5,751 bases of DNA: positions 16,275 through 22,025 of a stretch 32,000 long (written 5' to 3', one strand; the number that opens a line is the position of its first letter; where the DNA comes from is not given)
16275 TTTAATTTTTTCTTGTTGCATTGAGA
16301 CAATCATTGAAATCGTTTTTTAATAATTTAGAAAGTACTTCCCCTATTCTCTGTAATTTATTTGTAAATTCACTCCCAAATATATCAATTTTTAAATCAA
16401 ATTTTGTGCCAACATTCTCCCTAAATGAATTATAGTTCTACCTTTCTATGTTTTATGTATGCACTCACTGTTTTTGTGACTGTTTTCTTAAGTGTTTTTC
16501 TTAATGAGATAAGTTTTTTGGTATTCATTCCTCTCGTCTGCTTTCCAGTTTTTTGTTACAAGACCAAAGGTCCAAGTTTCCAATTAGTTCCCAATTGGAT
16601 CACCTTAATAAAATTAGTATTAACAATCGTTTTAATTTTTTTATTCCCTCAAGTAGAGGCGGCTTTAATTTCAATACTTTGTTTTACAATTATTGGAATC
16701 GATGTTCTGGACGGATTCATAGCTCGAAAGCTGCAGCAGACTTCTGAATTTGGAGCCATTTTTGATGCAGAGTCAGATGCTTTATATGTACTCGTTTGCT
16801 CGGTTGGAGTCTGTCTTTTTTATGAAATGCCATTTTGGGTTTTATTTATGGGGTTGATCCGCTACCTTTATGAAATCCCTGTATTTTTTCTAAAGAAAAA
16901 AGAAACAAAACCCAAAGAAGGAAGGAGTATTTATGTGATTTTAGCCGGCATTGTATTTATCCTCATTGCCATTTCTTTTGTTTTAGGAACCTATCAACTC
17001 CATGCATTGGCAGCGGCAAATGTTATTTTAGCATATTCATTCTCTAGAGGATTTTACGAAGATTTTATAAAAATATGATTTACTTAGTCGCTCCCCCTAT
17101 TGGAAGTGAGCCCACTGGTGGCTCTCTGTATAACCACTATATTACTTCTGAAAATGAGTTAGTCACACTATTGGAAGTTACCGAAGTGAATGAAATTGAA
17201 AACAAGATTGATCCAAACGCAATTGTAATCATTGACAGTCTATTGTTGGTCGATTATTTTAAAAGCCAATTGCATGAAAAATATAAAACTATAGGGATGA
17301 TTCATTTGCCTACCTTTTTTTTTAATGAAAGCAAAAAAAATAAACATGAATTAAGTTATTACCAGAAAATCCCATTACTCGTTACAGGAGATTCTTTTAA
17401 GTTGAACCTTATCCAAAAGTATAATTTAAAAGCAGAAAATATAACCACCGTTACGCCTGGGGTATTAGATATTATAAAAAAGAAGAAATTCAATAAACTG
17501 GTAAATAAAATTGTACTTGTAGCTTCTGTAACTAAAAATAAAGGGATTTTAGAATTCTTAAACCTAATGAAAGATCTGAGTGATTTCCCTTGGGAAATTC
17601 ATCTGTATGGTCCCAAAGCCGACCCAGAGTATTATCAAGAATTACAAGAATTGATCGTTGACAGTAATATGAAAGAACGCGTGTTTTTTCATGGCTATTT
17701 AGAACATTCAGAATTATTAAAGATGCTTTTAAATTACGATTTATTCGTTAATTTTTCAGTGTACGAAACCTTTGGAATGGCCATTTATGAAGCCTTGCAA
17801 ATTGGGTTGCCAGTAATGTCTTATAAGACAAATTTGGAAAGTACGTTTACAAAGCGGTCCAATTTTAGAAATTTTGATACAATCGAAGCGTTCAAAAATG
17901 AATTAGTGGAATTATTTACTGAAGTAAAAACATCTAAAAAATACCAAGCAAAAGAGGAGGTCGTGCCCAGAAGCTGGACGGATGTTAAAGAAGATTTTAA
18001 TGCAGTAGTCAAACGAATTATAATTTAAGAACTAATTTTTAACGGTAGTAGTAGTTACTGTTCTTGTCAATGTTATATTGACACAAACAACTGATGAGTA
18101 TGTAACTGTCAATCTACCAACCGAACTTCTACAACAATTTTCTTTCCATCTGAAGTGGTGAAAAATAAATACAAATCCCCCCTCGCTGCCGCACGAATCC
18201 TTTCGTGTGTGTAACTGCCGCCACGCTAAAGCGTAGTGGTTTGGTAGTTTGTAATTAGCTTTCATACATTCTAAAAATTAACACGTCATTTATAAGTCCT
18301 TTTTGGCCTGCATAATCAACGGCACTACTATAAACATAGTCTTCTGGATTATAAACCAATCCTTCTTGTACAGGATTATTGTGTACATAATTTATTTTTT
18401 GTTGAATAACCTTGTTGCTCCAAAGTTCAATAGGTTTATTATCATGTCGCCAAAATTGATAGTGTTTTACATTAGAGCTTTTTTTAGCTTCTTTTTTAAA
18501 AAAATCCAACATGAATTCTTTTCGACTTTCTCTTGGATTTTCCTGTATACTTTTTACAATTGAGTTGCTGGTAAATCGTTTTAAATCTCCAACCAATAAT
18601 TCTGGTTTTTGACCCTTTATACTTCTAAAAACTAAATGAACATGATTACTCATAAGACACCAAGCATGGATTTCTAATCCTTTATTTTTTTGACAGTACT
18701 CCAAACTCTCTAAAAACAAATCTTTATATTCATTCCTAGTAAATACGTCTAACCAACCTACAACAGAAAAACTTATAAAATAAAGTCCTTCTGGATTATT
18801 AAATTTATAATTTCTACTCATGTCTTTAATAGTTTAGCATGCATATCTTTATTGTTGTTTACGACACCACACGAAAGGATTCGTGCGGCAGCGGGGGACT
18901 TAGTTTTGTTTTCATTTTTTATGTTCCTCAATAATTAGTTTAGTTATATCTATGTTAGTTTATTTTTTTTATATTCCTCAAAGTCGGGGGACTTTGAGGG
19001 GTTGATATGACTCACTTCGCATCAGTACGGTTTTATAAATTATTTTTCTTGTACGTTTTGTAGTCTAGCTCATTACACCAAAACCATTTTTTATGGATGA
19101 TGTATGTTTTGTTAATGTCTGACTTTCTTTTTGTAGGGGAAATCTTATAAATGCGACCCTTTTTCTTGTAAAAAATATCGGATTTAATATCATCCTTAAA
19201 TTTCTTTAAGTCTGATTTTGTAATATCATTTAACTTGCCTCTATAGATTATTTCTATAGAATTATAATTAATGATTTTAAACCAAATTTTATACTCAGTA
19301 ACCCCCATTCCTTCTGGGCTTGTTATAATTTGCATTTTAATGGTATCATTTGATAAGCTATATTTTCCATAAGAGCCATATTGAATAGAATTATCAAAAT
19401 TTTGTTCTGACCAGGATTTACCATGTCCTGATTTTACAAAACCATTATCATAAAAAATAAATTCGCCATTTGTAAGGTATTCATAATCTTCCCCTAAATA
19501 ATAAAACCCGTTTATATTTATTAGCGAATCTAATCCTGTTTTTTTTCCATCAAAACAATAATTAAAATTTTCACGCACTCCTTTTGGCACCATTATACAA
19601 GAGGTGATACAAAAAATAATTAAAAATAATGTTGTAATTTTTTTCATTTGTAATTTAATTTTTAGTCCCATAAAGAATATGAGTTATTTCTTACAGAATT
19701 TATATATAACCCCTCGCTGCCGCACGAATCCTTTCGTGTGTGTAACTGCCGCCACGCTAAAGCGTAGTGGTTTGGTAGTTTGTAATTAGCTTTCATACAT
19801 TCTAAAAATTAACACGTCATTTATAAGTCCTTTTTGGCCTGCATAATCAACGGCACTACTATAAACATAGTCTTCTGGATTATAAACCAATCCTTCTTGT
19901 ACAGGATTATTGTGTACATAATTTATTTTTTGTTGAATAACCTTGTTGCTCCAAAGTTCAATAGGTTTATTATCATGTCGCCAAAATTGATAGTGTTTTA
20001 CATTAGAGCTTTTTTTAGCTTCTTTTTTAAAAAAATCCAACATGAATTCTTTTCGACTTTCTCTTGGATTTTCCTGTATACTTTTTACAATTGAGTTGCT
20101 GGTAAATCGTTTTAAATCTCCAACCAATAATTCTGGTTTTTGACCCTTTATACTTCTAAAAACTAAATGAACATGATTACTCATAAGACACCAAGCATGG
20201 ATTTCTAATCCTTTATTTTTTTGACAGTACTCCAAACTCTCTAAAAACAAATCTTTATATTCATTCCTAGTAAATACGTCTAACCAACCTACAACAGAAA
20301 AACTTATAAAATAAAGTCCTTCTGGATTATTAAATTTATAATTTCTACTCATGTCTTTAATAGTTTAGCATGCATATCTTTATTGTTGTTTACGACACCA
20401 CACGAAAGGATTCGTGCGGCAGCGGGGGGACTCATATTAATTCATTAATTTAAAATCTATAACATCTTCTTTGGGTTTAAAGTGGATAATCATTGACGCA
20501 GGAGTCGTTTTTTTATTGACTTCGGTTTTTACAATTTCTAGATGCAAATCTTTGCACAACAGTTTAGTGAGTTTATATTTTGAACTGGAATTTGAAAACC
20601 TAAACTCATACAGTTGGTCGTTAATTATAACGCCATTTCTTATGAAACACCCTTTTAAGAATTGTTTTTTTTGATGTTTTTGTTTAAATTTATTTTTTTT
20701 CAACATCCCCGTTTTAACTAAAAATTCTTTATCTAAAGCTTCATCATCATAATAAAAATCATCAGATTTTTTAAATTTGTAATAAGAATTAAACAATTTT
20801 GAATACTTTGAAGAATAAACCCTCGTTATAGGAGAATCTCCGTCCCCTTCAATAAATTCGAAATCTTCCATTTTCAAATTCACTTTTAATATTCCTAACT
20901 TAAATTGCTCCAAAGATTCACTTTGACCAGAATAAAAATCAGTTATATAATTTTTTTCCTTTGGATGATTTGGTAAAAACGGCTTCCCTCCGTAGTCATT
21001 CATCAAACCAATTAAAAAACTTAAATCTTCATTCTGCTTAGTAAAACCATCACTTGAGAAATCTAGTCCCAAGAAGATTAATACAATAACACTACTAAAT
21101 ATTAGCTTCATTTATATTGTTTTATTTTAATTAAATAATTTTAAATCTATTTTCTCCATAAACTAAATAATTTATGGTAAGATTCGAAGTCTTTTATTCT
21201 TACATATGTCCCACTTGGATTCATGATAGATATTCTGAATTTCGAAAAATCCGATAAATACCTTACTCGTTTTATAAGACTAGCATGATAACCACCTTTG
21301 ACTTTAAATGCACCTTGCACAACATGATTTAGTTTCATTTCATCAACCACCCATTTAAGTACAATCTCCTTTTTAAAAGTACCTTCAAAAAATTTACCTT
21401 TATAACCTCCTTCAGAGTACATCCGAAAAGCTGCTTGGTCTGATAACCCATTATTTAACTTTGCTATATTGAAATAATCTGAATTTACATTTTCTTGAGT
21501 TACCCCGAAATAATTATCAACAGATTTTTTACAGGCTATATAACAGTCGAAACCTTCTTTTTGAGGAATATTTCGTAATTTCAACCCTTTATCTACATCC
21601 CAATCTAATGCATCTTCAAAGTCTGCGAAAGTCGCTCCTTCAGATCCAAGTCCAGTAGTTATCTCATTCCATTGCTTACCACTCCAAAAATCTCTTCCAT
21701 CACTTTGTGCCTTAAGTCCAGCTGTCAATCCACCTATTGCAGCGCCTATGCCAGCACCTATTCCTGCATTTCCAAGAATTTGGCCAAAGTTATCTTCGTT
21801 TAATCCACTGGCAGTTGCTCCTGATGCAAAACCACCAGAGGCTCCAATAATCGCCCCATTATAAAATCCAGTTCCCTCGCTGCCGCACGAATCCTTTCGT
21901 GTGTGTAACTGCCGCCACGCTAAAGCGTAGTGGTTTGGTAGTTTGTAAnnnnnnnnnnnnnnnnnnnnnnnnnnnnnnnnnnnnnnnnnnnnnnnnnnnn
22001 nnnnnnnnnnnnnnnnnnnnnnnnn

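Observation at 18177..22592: Three near-identical RAYT/IS200-like elements in direct orientation, interleaved with toxin and immunity cassettes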

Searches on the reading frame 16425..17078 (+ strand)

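Call 5: search_protein_families(library=pfam, proteins=[window:16425-17078:+], max_evalue=0.01)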
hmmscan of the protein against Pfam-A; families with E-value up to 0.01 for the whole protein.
window:16425-17078:+ (217 aa): 1 family
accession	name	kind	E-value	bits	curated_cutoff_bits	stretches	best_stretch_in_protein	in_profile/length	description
PF01066.26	CDP-OH_P_transf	-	1.1e-18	68.5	22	1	54-191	2-138/152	CDP-alcohol phosphatidyltransferase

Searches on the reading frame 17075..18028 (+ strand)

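Call 5: search_protein_families(library=pfam, proteins=[window:17075-18028:+], max_evalue=0.01)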
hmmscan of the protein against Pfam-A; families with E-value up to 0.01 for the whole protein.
window:17075-18028:+ (317 aa): 3 families
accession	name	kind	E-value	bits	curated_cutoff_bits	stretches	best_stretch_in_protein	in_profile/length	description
PF00534.26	Glycos_transf_1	-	3.2e-18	66.3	26.4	1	133-252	5-124/172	Glycosyl transferases group 1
PF13692.12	Glyco_trans_1_4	-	4.2e-15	56.7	27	1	145-280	3-139/142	Glycosyl transferases group 1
PF20706.3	GT4-conflict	-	0.0071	15.8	26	1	162-248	218-309/385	Family 4 Glycosyltransferase in conflict systems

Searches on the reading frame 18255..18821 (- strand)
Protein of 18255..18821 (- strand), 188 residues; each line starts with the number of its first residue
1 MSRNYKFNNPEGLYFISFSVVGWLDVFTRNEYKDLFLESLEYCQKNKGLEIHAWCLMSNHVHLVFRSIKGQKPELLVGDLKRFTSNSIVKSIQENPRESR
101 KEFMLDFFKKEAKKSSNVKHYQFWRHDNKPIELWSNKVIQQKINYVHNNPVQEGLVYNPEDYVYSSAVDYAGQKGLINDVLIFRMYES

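Call 5: search_protein_families(library=pfam, proteins=[window:18255-18821:-], max_evalue=0.01)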
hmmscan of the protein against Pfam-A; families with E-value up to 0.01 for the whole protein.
window:18255-18821:- (188 aa): 1 family
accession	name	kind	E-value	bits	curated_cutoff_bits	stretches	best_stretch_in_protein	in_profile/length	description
PF01797.21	Y1_Tnp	-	2.6e-09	37.7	23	1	27-102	20-94/121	Transposase IS200 like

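Call 8: find_encoding_contigs(protein=window:18255-18821:-, flank=6000, max_places=10)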
Protein window:18255-18821:- (188 aa): 22 contigs read that carry it; 10 places shown.
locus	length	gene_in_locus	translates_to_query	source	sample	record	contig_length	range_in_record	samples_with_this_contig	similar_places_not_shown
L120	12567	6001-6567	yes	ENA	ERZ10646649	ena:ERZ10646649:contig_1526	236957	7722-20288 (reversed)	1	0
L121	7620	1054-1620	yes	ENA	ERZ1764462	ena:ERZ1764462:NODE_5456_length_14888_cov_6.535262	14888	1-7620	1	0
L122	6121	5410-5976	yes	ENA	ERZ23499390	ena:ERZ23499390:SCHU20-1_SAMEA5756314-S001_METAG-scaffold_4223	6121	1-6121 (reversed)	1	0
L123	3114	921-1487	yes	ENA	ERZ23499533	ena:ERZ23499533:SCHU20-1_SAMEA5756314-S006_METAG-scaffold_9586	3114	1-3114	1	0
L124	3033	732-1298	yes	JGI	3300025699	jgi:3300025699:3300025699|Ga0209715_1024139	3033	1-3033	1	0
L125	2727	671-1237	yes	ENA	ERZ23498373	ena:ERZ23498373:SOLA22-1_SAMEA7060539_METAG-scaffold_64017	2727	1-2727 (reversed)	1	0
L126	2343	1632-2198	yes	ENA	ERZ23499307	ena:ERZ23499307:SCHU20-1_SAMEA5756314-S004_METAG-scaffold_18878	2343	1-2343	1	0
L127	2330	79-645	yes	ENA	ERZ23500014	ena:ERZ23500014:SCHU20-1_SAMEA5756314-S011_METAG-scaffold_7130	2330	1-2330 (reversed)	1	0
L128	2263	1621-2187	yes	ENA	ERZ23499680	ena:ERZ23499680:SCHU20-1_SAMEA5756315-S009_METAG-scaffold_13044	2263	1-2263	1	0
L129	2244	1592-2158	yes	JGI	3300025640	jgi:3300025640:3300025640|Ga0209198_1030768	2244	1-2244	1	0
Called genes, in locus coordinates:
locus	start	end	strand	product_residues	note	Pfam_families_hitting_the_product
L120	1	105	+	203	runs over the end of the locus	PF13709:DUF4159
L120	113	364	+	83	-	PF00588:SpoU_methylase (weak)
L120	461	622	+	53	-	PF00588:SpoU_methylase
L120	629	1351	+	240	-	-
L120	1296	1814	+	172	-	PF22013:PG_1098_Fer, PF18096:Thump_like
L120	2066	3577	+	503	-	PF20041:DUF6443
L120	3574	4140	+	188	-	PF01797:Y1_Tnp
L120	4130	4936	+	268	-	-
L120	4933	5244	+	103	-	-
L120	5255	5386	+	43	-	-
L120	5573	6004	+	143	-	-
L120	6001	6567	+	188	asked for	PF01797:Y1_Tnp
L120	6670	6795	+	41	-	-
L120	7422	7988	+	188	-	PF01797:Y1_Tnp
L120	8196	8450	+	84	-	-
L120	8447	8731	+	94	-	-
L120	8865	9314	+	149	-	-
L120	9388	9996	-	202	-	PF00588:SpoU_methylase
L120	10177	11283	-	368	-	PF02493:MORN (faint), PF13650:Asp_protease_2, PF13975:gag-asp_proteas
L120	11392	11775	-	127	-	-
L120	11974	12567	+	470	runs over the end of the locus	PF01804:Penicil_amidase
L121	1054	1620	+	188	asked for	PF01797:Y1_Tnp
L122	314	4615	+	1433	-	PF20041:DUF6443, PF05593:RHS_repeat (faint)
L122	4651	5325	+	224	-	-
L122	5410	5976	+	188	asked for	PF01797:Y1_Tnp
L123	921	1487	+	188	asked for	PF01797:Y1_Tnp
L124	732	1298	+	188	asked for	PF01797:Y1_Tnp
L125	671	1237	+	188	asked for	PF01797:Y1_Tnp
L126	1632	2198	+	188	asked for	PF01797:Y1_Tnp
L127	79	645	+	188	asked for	PF01797:Y1_Tnp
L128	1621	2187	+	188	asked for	PF01797:Y1_Tnp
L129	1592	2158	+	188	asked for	PF01797:Y1_Tnp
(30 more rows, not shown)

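Call 46: find_homologous_proteins(query=window:18255-18821:-, max_evalue=1e-20)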
Query window:18255-18821:- (188 aa): 2942 proteins with E <= 1e-20 among 2969 candidates; the best 120 are listed.
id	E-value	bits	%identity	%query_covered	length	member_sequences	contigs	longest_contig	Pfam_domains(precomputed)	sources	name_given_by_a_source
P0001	1.7e-122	424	99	100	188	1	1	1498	PF01797.22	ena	-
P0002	3.0e-121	420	98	100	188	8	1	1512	PF01797.22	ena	-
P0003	9.6e-112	389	88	99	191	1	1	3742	PF01797.22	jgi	jgi:REP element-mobilizing transposase RayT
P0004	2.5e-111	388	87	99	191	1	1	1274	PF01797.22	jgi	jgi:REP element-mobilizing transposase RayT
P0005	3.5e-111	388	87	99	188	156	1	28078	PF01797.22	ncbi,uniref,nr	ncbi:REP-associated tyrosine transposase [Flavobacterium fluviatile]|uniref:REP-associated tyrosine 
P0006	7.1e-111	387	88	99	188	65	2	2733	PF01797.22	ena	-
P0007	5.0e-110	384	88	99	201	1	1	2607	PF01797.22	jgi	jgi:REP element-mobilizing transposase RayT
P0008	1.2e-109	383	86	99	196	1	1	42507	PF01797.22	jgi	jgi:REP element-mobilizing transposase RayT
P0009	1.4e-109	382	85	99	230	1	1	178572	PF01797.22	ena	-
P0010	1.4e-109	382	85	99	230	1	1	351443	PF01797.22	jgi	-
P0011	1.4e-109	382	86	99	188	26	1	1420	PF01797.22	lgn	-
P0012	2.0e-109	382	87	99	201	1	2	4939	PF01797.22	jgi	jgi:REP element-mobilizing transposase RayT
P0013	4.0e-109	381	86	100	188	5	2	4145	PF01797.22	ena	-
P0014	4.0e-109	381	86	100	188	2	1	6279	PF01797.22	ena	-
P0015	4.7e-109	381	87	100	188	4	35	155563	PF01797.22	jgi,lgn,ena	-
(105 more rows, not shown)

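Call 47: search_protein_families(library=ncbifam, proteins=[window:18255-18821:-], max_evalue=0.01)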
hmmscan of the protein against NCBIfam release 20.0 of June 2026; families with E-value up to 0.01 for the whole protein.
window:18255-18821:- (188 aa): 2 families
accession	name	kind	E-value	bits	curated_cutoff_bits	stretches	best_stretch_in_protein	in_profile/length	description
NF047646.1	REP_Tyr_transpos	equivalog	6.1e-25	87.8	80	1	6-165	4-146/146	REP-associated tyrosine transposase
NF033573.1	transpos_IS200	equivalog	1.2e-05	25.6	55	1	32-97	30-95/126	IS200/IS605 family transposase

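Call 48: search_solved_structures(query=window:18255-18821:-, max_evalue=0.01, show_alignments=2)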
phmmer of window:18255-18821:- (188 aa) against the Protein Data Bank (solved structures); distinct sequences matched with E-value up to 0.01: 0.

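Call 71: predict_structure(alignment_id=A5)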
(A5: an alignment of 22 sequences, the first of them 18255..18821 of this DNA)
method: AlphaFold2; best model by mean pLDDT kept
length: 188 residues; sequences in the alignment: 22
mean_pLDDT: 50.3   pTM: 0.51
mean pLDDT of the five models: 50.3, 45.5, 45.4, 44.9, 44.4
residues with pLDDT >= 90: 0; 70-90: 30; 50-70: 64; < 50: 94
segments of 3 or more residues with pLDDT < 50: 1-10, 19-30, 117-188
pLDDT, mean of each block of 10 residues (from residue 1): 29 58 42 65 78 58 71 71 61 62 65 52 33 40 33 28 33 42 34
secondary structure, 60 per line:
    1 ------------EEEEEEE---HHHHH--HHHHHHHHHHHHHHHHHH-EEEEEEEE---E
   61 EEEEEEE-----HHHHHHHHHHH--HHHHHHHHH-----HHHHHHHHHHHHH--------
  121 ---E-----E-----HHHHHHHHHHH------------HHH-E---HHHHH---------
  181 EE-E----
elements in order: E13-19 H23-27 H30-47 E49-56 E60-67 H73-83 H86-94 H100-112 H136-146 H167-171

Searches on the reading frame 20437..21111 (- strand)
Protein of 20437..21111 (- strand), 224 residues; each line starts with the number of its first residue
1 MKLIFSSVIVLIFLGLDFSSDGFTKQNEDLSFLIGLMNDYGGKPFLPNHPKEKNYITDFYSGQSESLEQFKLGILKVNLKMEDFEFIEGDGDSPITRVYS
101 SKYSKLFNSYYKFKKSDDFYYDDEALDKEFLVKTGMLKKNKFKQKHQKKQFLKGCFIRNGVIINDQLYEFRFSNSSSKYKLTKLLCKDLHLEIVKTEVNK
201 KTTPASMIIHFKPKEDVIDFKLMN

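Call 5: search_protein_families(library=pfam, proteins=[window:20437-21111:-], max_evalue=0.01)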
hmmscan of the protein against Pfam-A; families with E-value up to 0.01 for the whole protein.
window:20437-21111:- (224 aa): 0 families

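Call 47: search_protein_families(library=ncbifam, proteins=[window:20437-21111:-], max_evalue=0.01)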
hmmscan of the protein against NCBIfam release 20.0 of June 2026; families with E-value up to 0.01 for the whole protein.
window:20437-21111:- (224 aa): 0 families

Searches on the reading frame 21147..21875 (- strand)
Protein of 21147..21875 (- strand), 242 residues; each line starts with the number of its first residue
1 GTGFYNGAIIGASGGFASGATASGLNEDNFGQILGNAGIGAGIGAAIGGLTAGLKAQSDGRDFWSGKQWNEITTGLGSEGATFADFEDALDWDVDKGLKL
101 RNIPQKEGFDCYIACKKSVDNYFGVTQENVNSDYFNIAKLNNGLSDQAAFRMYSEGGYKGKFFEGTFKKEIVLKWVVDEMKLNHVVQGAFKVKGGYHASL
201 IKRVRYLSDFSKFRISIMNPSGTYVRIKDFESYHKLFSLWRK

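Call 5: search_protein_families(library=pfam, proteins=[window:21147-21875:-], max_evalue=0.01)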
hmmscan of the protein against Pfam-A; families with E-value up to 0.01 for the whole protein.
window:21147-21875:- (242 aa): 0 families

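Call 47: search_protein_families(library=ncbifam, proteins=[window:21147-21875:-], max_evalue=0.01)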
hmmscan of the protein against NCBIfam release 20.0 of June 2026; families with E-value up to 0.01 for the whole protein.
window:21147-21875:- (242 aa): 0 families
